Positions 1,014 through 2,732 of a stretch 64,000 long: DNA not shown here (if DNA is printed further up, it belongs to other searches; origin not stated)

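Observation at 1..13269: Five paralogous cobalamin-binding radical SAM enzymes plus a SPASM radical SAM enzyme embedded in a glycan biosynthesis operon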

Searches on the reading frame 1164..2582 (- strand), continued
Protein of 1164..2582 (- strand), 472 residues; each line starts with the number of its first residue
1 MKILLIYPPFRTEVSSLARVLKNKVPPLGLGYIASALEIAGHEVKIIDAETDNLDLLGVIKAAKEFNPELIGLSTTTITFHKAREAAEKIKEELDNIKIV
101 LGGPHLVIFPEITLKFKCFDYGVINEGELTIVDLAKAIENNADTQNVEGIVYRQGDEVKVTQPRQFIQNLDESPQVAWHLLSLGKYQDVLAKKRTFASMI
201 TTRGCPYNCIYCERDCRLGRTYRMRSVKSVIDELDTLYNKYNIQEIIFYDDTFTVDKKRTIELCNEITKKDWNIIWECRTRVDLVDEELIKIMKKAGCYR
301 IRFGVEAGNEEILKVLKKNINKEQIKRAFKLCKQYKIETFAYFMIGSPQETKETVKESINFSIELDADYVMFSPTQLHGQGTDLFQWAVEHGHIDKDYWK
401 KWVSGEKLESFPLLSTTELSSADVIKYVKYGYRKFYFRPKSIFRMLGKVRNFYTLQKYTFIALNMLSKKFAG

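Call 45: search_protein_families(library=pfam, alignment_id=A3, max_evalue=0.00001)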
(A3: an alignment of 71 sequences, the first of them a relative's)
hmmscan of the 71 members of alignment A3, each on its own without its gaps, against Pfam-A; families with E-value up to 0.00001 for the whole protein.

A. member 1, L054:9708-12350:+ (881 aa): 0 families

B. families by the number of members that match (of 71 scanned): 44 families (the first 25 are shown)
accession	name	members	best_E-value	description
PF13231.12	PMT_2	15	6.8e-22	Dolichyl-phosphate-mannose-protein mannosyltransferase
PF13414.12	TPR_11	5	1.1e-61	TPR repeat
PF00515.34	TPR_1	5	1.2e-50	Tetratricopeptide repeat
PF07719.23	TPR_2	5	4.2e-46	Tetratricopeptide repeat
PF13431.12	TPR_17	5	4.6e-43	Tetratricopeptide repeat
PF13424.12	TPR_12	5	1.4e-37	Tetratricopeptide repeat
PF13181.12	TPR_8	5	8.3e-35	Tetratricopeptide repeat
PF13428.12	TPR_14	5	2.1e-23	Tetratricopeptide repeat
PF07690.21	MFS_1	4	4.9e-68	Major Facilitator Superfamily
PF13432.12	TPR_16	4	7.5e-33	Tetratricopeptide repeat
PF14559.12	TPR_19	4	8.3e-33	Tetratricopeptide repeat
PF13371.12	TPR_9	4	4.9e-16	Tetratricopeptide repeat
PF23914.1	TPR_CcmH_CycH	4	4.5e-08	Cytochrome c-type biogenesis protein H TPR domain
PF01943.22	Polysacc_synt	3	1.7e-17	Polysaccharide biosynthesis protein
PF12832.13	MFS_1_like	3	9.8e-10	MFS_1 like family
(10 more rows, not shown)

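Call 46: fold_search(model_id=the predicted structure, library=pdb)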
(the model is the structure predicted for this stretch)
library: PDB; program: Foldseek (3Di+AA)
matches with E <= 10: 1869; with E <= 0.001: 174
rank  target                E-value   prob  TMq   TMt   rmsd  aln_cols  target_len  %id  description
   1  6wte_A                5.8e-27  1.00  0.65  0.55  10.2       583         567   18  Structure of radical S-adenosylmethionine methyltransferase, TsrM, from Kitasatospora setae with cobalamin and [4Fe-4S (released 2020-12-23)
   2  6wtf_A                6.1e-27  1.00  0.69  0.60   4.1       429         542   23  Structure of radical S-adenosylmethionine methyltransferase, TsrM, from Kitasatospora setae with tryptophan substrate  (released 2020-12-23)
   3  6wte_B                6.5e-27  1.00  0.74  0.66   6.6       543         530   19  Structure of radical S-adenosylmethionine methyltransferase, TsrM, from Kitasatospora setae with cobalamin and [4Fe-4S (released 2020-12-23)
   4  6wtf_B                2.0e-26  1.00  0.73  0.65   5.2       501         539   20  Structure of radical S-adenosylmethionine methyltransferase, TsrM, from Kitasatospora setae with tryptophan substrate  (released 2020-12-23)
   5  6fd2_A                1.1e-24  1.00  0.73  0.76   6.3       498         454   20  Radical SAM 1,2-diol dehydratase AprD4 in complex with its substrate paromamine (released 2018-01-17)
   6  6fd2_B                3.8e-23  1.00  0.70  0.73   6.6       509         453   19  Radical SAM 1,2-diol dehydratase AprD4 in complex with its substrate paromamine (released 2018-01-17)
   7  9ccb                  4.6e-23  1.00  0.66  0.73   6.1       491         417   18  X-ray crystal structure of methyl-coenzyme M reductase glutamine methylase (MgmA) from Methanothermobacter marburgensis  (released 2025-01-01)
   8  5ul4                  2.7e-21  1.00  0.69  0.47  10.3       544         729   20  Structure of Cobalamin-dependent S-adenosylmethionine radical enzyme OxsB with aqua-cobalamin and S-adenosylmethionine b (released 2017-04-19)
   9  9n1d                  3.0e-21  1.00  0.70  0.54   6.8       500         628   17  Crystal structure of CysS from Corallococcus sp. CA054B with 5'-deoxyadenosine and methionine bound (released 2026-01-28)
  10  5ul3                  5.7e-21  1.00  0.69  0.47  10.4       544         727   19  Structure of Cobalamin-dependent S-adenosylmethionine radical enzyme OxsB with aqua-cobalamin bound (released 2017-04-19)
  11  9n1b                  8.6e-21  1.00  0.72  0.55   6.6       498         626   16  Crystal structure of CysS from Corallococcus sp. CA054B with 5'-deoxyadenosine, methionine, and pantetheinylated 3-metho (released 2026-01-28)
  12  5ul2                  1.0e-20  1.00  0.67  0.45  11.5       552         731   19  Structure of Apo, SeMet-labeled Cobalamin-dependent S-adenosylmethionine radical enzyme OxsB (released 2017-04-19)
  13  7kdy_A                1.1e-20  1.00  0.69  0.51   8.2       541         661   15  Crystal structure of Streptomyces tokunonesis TokK with hydroxycobalamin, 5'-deoxyadenosine, methionine, and (2R)-pant (released 2022-01-12)
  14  9n1c                  1.2e-20  1.00  0.69  0.53   7.2       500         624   17  Crystal structure of CysS from Corallococcus sp. CA054B with 5'-deoxyadenosine, methionine, and pantetheinylated 3-ethox (released 2026-01-28)
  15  7kdx_A                5.0e-20  1.00  0.68  0.50   8.3       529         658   16  Crystal structure of Streptomyces tokunonesis TokK with hydroxycobalamin, 5'-deoxyadenosine, and methionine (released 2022-01-12)
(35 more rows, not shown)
